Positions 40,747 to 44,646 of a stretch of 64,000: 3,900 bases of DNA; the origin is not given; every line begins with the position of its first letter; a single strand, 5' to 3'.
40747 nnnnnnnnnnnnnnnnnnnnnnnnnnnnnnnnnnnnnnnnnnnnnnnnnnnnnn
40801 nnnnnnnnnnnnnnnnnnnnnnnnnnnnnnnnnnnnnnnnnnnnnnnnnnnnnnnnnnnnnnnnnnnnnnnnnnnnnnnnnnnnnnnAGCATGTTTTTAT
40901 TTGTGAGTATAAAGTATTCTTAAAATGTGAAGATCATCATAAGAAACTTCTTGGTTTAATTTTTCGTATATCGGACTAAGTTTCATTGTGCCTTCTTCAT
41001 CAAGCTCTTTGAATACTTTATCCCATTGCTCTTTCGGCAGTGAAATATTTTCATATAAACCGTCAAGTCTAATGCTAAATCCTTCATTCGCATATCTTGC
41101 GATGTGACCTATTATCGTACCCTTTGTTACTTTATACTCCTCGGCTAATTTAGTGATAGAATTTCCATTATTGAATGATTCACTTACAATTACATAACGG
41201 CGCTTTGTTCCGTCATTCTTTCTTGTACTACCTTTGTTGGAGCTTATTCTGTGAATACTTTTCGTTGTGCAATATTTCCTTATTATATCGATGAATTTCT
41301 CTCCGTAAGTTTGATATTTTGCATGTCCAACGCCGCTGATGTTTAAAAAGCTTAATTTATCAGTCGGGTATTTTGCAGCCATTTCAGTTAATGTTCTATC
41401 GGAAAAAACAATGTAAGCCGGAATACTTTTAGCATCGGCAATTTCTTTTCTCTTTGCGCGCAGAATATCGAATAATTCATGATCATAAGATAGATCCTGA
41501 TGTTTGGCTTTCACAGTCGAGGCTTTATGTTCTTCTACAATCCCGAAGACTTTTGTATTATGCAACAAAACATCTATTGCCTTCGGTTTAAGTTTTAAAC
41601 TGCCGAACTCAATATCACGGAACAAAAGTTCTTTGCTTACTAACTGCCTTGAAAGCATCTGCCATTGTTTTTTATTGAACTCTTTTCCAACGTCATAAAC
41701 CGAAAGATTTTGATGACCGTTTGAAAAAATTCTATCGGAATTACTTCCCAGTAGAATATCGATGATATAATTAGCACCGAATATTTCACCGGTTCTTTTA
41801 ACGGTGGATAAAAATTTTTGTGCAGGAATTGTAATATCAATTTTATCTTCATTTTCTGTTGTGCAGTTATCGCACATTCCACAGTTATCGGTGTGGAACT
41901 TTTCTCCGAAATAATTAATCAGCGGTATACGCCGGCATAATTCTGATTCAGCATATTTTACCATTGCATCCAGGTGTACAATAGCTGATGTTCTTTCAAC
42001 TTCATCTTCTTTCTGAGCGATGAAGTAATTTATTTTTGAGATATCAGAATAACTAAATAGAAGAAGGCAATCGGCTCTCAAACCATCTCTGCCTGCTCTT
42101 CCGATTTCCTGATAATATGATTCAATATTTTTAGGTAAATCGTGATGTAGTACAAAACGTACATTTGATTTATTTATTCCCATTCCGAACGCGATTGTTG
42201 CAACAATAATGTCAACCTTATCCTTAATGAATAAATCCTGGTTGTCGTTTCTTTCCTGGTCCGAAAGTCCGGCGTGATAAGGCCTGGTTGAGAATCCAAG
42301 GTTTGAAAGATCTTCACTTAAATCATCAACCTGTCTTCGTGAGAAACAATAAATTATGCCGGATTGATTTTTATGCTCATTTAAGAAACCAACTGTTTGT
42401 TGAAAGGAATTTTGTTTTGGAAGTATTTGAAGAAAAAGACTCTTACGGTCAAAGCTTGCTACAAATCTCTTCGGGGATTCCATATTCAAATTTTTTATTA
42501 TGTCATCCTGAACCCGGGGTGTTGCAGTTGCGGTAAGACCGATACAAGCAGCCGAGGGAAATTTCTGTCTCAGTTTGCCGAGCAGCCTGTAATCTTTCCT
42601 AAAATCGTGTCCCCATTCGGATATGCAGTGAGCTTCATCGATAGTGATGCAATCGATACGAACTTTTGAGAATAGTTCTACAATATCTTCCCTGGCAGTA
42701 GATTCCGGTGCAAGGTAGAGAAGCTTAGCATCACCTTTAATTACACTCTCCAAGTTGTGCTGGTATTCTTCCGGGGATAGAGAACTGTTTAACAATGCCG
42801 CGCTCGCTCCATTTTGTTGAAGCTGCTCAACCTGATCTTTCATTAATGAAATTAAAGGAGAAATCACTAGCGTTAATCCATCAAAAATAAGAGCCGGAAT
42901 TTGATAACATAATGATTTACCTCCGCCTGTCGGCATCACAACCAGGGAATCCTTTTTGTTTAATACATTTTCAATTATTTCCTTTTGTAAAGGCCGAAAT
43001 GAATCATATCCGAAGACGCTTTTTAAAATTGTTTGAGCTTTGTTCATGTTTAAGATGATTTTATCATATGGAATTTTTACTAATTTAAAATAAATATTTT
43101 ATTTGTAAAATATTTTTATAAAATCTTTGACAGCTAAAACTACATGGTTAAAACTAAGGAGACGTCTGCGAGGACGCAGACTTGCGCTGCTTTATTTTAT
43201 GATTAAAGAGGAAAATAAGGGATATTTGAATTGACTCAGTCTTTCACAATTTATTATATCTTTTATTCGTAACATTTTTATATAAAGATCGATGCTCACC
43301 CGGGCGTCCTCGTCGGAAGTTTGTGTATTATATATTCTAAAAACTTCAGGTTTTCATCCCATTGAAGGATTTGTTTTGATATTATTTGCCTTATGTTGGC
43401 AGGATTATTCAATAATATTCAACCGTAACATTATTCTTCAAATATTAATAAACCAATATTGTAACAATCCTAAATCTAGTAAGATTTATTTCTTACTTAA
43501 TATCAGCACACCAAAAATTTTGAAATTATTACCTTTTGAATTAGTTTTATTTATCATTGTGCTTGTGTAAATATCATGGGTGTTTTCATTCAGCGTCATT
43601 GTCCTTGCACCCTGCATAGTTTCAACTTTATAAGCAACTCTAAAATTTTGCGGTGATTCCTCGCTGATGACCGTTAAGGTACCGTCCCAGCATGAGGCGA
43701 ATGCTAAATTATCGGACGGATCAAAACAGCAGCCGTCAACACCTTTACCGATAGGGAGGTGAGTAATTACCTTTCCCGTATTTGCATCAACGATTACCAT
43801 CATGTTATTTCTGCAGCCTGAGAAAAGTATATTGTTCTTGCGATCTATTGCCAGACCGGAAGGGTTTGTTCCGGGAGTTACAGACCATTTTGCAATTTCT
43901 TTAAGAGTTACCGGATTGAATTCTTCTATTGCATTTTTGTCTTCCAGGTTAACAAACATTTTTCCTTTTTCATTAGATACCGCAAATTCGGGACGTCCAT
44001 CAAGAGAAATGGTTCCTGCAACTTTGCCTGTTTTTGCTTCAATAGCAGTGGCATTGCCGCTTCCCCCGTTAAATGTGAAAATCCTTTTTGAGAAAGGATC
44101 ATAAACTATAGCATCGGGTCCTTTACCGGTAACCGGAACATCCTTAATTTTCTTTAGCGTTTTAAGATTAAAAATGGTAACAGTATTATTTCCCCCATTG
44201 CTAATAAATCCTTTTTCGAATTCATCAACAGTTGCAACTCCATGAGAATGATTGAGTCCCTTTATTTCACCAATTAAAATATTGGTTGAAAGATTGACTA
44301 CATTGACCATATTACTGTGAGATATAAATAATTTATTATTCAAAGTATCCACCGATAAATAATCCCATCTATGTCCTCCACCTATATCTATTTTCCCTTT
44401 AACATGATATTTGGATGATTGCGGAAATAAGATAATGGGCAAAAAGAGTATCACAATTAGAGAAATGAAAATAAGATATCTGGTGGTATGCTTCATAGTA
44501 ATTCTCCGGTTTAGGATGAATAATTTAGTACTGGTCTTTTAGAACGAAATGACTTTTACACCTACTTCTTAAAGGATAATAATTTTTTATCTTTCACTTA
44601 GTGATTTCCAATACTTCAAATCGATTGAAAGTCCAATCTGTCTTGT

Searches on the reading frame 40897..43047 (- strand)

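Call 30: search_protein_families(library=pfam, proteins=[window:40897-43047:-], max_evalue=0.0001)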
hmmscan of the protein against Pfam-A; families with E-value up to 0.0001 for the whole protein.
window:40897-43047:- (716 aa): 7 families
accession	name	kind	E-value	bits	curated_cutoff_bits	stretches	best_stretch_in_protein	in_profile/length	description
PF09382.16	RQC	-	3.8e-28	98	23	1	401-501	3-104/114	RQC domain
PF00270.35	DEAD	-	3.3e-27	95.7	26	1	18-180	1-164/167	DEAD/DEAH box helicase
PF00271.37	Helicase_C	-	2.2e-23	83.1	23.5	1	220-322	8-110/110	Helicase conserved C-terminal domain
PF00570.28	HRDC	-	1.3e-18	67.1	23.8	1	523-589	2-68/68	HRDC domain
PF16124.10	RecQ_Zn_bind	-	8.3e-18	65.3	25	1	333-396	1-66/66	RecQ zinc-binding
PF14493.12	HTH_40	-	4.2e-13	49.8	27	1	623-709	7-88/89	Helix-turn-helix domain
PF04851.21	ResIII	-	7.3e-12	45.9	22.5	1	17-175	4-162/164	Type III restriction enzyme, res subunit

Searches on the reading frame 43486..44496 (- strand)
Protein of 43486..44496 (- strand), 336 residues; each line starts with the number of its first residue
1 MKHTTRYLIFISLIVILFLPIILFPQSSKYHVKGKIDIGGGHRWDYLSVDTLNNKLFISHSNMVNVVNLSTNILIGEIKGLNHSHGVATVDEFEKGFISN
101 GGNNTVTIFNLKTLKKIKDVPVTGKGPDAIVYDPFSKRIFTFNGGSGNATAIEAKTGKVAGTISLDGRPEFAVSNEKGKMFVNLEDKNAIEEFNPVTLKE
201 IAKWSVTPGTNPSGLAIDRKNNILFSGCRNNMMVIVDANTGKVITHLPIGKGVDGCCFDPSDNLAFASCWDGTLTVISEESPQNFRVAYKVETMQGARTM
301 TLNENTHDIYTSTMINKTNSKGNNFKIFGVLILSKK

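Call 12: search_protein_families(library=pfam, proteins=[window:43486-44496:-], max_evalue=0.01)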
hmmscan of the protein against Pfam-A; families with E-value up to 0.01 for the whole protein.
window:43486-44496:- (336 aa): 15 families
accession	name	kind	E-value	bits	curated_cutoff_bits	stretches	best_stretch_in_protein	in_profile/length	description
PF25174.1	Beta-prop_THOC3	-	1.4e-07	31.2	305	1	208-285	88-164/272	THOC3 beta-propeller domain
PF23414.1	Beta-prop_EML_2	-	2.5e-06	27.5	90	1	214-284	3-73/266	Echinoderm microtubule-associated protein second beta-propeller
PF23393.2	Beta-prop_WDR90_POC16_2nd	-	3.9e-06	26.7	60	0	209-289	36-119/291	WDR90/POC16, second beta-propeller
PF21783.3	YNCE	-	0.00015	21.7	27.1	1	94-236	40-183/339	YNCE-like beta-propeller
PF24817.1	WD40_WDHD1_1st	-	0.00021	21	109.9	0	209-282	86-160/291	WDHD1 first WD40 domain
PF16819.11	DUF5074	-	0.00023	20.8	27.2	0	89-208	105-225/353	Domain of unknown function (DUF5074)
PF13570.13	Beta-prop_ACSF4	-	0.00031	20.7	133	1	216-291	56-131/329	Beta-alanine-activating enzyme, beta-propeller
PF24814.1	WD40_Prp19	-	0.00035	20.1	320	0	215-287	12-86/281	Prp19 WD40 domain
PF25172.1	Beta-prop_WDR3_2nd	-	0.00037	20.2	140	0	215-311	5-97/293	WDR3 second beta-propeller domain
PF00400.38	WD40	-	0.0019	19.1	27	0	251-276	12-37/39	WD domain, G-beta repeat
PF13360.13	PQQ_2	-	0.0026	17.9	27.6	1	128-250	26-147/233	Outer membrane protein assembly factor BamB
PF22701.2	Mala_s_1-like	-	0.0031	17.7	27.5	0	174-271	95-187/195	Mal s 1 allergenic protein-like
PF24105.1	Beta-prop_CAF1B_HIR1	-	0.0047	16.4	80.5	1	217-313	138-235/383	CAF1B/HIR1 beta-propeller domain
PF10282.15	Lactonase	-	0.0058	16.3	21.7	0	97-159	259-327/344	Lactonase, 7-bladed beta-propeller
PF12894.13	ANAPC4_WD40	-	0.006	17.2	22.9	0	214-252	43-81/91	Anaphase-promoting complex subunit 4 WD40 domain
